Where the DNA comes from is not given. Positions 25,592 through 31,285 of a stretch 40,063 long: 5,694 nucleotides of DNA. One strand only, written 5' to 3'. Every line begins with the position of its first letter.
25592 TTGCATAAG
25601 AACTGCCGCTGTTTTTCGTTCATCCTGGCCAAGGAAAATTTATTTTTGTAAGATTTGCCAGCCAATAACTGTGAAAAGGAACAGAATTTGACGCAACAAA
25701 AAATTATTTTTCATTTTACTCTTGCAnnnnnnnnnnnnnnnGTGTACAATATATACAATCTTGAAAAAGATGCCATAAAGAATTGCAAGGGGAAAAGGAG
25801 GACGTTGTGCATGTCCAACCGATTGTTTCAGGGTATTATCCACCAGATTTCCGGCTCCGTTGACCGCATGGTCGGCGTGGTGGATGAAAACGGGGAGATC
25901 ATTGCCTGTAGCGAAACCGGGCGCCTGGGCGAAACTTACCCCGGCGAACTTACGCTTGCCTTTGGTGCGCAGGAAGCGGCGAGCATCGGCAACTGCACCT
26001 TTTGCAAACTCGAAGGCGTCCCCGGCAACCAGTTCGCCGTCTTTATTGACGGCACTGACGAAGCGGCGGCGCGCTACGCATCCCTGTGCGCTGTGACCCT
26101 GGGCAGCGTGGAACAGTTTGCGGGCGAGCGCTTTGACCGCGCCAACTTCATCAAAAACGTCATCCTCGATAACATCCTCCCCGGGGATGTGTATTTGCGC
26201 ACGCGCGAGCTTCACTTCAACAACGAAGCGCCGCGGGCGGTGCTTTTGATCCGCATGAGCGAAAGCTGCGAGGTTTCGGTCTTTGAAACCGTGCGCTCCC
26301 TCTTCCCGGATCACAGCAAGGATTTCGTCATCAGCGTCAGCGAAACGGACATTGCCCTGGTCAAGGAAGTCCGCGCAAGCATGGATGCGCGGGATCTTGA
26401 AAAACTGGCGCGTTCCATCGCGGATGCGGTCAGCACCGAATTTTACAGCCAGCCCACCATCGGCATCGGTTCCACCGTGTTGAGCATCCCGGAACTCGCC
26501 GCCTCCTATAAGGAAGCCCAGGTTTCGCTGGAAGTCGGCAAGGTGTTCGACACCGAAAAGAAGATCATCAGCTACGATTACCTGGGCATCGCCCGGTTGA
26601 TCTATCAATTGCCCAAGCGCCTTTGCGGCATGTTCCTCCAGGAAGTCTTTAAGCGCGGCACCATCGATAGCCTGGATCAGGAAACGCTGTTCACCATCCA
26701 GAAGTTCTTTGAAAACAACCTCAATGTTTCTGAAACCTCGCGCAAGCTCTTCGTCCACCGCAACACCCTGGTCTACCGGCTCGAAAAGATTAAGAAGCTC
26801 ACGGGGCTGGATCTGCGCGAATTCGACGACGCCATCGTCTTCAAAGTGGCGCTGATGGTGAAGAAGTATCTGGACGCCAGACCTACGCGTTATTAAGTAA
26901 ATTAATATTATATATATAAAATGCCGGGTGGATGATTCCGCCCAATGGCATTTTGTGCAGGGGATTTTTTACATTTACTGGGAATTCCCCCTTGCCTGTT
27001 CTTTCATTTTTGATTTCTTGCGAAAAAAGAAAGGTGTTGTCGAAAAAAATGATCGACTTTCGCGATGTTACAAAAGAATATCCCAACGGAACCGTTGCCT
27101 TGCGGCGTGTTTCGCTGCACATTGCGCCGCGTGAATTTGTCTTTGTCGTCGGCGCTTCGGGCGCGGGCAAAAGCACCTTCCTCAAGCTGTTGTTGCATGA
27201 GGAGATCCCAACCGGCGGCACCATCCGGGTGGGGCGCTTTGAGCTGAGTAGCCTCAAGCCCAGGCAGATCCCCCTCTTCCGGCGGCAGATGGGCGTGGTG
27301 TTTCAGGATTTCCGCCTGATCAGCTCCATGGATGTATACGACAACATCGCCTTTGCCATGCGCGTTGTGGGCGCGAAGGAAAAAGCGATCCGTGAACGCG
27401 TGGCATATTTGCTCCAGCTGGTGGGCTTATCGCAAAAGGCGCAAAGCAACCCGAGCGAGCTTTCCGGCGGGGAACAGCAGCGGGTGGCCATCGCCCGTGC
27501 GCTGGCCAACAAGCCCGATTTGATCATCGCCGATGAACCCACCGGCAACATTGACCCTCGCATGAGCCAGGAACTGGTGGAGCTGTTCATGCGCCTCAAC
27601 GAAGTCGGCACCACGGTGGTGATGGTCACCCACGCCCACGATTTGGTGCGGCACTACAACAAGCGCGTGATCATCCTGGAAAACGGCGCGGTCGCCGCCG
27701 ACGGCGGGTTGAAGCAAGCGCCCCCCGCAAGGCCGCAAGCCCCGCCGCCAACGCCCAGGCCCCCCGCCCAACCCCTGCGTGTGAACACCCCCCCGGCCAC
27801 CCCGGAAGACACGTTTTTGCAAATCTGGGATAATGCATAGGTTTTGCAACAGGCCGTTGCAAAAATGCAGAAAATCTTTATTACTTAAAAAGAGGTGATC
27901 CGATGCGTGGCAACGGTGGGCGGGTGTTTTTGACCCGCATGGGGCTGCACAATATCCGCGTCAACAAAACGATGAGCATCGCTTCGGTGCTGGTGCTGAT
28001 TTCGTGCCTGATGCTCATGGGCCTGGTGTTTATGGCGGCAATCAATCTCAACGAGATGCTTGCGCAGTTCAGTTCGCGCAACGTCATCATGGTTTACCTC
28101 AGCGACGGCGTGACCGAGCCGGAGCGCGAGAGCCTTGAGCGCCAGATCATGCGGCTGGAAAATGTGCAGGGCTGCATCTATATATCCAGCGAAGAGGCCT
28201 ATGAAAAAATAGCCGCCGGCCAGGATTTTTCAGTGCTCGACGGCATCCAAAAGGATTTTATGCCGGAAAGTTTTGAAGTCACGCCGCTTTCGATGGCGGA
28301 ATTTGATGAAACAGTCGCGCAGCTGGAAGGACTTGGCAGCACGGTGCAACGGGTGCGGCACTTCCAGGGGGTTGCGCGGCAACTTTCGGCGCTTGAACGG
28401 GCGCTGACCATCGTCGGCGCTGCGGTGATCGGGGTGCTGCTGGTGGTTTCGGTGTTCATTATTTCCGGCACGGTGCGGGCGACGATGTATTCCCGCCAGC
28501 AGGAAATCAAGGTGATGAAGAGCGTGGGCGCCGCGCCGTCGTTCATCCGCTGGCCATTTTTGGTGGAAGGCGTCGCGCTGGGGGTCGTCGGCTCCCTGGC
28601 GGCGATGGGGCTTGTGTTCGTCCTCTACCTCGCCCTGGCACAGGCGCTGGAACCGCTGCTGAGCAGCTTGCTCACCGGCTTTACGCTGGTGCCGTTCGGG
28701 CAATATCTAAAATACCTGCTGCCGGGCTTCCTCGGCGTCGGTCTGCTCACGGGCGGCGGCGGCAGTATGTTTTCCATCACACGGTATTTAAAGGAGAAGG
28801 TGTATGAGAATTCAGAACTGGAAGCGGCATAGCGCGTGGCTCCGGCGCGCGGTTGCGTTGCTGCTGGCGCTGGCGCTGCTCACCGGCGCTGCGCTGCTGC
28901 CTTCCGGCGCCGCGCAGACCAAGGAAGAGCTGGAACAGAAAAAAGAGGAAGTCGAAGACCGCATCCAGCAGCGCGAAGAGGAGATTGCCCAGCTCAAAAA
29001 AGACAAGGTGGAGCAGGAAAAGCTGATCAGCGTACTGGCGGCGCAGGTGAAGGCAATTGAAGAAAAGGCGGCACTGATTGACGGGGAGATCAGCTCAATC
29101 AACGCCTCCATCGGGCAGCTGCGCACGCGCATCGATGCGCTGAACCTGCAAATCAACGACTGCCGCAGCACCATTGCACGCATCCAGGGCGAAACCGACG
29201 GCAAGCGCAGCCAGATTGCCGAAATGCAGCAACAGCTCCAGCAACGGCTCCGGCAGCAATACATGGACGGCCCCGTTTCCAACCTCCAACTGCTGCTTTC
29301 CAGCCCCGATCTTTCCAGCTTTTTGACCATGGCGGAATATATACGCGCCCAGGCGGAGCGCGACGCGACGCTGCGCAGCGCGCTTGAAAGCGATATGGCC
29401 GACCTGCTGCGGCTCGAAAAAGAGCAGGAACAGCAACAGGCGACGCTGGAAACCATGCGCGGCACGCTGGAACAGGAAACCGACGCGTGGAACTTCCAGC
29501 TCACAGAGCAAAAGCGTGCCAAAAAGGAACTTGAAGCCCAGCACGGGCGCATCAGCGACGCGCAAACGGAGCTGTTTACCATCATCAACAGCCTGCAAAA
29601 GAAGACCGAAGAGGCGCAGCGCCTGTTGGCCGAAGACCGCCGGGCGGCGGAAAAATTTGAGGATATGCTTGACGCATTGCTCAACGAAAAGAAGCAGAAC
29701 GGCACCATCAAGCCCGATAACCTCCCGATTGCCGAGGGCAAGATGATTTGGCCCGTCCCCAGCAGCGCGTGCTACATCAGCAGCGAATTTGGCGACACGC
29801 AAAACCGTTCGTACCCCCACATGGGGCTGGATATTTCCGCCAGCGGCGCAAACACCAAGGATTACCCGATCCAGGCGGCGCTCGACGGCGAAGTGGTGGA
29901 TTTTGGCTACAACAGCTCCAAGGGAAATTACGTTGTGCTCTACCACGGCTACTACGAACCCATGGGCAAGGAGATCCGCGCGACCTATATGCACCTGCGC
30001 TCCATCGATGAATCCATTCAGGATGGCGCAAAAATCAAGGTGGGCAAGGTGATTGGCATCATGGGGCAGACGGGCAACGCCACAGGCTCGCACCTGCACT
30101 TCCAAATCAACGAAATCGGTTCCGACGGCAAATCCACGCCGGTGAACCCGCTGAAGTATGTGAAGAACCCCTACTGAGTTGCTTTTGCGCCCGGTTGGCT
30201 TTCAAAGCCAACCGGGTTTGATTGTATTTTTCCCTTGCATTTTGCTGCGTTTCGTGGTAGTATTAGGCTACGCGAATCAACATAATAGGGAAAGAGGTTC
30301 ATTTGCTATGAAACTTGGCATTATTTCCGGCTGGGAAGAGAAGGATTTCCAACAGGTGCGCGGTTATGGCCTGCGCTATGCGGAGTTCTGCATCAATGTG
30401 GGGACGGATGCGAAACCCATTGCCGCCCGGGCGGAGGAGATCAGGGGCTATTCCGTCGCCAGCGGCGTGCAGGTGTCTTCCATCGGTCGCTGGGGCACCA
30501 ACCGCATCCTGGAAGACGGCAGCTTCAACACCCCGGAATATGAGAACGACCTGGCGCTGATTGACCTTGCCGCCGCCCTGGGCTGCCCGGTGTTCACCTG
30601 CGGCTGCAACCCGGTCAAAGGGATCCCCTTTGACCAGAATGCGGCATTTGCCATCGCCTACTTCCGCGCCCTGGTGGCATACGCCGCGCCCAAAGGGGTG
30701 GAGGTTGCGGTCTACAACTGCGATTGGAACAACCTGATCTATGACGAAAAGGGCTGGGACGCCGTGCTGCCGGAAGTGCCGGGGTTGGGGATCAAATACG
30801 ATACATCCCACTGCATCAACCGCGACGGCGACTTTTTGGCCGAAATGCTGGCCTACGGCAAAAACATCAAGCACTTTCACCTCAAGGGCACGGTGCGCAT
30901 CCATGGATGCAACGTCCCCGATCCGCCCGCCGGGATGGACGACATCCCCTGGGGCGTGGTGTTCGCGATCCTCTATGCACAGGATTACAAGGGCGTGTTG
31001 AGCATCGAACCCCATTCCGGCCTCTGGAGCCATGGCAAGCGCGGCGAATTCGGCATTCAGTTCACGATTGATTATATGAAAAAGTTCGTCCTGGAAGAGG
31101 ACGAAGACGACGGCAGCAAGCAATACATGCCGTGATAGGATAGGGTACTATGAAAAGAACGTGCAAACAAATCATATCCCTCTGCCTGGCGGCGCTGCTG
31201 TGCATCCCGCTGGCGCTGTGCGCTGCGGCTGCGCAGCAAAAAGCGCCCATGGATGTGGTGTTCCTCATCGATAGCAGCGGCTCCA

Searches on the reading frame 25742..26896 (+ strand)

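Call 9: search_protein_families(library=pfam, proteins=[window:25742-26896:+], max_evalue=0.001)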
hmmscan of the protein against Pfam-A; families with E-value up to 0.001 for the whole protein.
window:25742-26896:+ (384 aa): 3 families
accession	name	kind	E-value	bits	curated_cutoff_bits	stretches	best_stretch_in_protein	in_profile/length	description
PF13556.12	HTH_30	-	9.8e-20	70.6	27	1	318-372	4-58/59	PucR C-terminal helix-turn-helix domain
PF17853.6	GGDEF_2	-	7.8e-13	49.1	24.5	1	149-265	7-116/116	GGDEF-like domain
PF05651.19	Diacid_rec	-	0.00037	20.6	23.6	1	26-70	3-47/134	Putative sugar diacid recognition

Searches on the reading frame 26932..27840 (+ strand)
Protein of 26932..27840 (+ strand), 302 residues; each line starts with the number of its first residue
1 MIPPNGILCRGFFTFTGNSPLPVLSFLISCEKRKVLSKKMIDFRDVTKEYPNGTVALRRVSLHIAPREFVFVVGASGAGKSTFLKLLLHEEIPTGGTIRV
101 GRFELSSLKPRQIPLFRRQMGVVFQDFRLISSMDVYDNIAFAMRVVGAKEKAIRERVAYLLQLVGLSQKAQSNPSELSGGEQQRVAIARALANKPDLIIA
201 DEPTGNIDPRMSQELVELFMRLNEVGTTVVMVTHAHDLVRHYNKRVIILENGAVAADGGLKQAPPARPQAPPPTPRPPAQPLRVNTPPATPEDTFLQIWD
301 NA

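Call 9: search_protein_families(library=pfam, proteins=[window:26932-27840:+], max_evalue=0.001)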
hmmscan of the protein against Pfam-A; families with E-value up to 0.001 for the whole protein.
window:26932-27840:+ (302 aa): 5 families
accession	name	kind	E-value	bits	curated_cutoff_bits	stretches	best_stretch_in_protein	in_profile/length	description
PF00005.33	ABC_tran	-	1.4e-33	116.8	25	1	57-204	1-136/137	ABC transporter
PF13304.12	AAA_21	-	3.2e-08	34.4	27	0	174-234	235-298/304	AAA domain, putative AbiEii toxin, Type IV TA system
PF13401.12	AAA_22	-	0.00011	23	27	1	67-218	5-107/130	AAA domain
PF13191.12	AAA_16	-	0.00015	22.8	32.6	1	59-115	18-66/167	AAA ATPase domain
PF02463.25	SMC_N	-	0.00029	20.8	40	0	150-246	110-209/220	RecF/RecN/SMC N terminal domain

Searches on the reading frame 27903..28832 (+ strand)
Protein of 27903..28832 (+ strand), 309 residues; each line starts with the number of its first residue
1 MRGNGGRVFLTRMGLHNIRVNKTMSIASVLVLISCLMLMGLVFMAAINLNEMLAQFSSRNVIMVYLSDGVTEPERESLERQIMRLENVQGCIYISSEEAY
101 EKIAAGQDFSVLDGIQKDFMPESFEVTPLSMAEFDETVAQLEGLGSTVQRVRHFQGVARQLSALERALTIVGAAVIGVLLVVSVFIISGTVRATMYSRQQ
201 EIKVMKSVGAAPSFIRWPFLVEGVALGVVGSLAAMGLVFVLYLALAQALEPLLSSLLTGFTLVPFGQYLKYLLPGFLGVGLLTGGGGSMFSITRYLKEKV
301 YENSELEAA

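Call 9: search_protein_families(library=pfam, proteins=[window:27903-28832:+], max_evalue=0.001)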
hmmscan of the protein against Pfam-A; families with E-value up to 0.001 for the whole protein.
window:27903-28832:+ (309 aa): 2 families
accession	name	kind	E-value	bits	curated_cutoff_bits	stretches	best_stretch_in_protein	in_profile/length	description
PF18075.7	FtsX_ECD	-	6.7e-12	46.3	23.5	1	62-144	3-90/96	FtsX extracellular domain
PF02687.27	FtsX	-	2.4e-10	40.9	25.5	1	174-297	2-117/120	FtsX-like permease C-terminal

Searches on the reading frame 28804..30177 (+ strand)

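Call 9: search_protein_families(library=pfam, proteins=[window:28804-30177:+], max_evalue=0.001)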
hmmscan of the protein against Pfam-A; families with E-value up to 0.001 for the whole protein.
window:28804-30177:+ (457 aa): 5 families
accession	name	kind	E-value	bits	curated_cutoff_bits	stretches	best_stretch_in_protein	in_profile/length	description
PF01551.29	Peptidase_M23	-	1e-19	71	28.7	1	338-449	2-96/96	Peptidase family M23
PF05911.16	FPP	-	0.00035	19.4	40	1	39-146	700-807/871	Filament-like plant protein, long coiled-coil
PF08614.16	ATG16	-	0.00065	20.4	33.7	1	41-130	91-180/200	Autophagy protein 16 (ATG16)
PF12795.12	MscS_porin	-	0.00086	19.4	34.4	1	39-153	114-229/238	Mechanosensitive ion channel porin domain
PF20492.3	ERM_helical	-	0.00096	19.6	40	1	40-147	1-115/120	Ezrin/radixin/moesin, alpha-helical domain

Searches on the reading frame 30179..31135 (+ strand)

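Call 10: search_protein_families(library=pfam, proteins=[window:30179-31135:+], max_evalue=0.001)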
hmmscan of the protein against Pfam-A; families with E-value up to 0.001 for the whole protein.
window:30179-31135:+ (318 aa): 1 family
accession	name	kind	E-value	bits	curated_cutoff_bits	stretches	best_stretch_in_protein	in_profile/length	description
PF01261.30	AP_endonuc_2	-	1.1e-21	78.1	31.1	1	57-288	1-234/249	Xylose isomerase-like TIM barrel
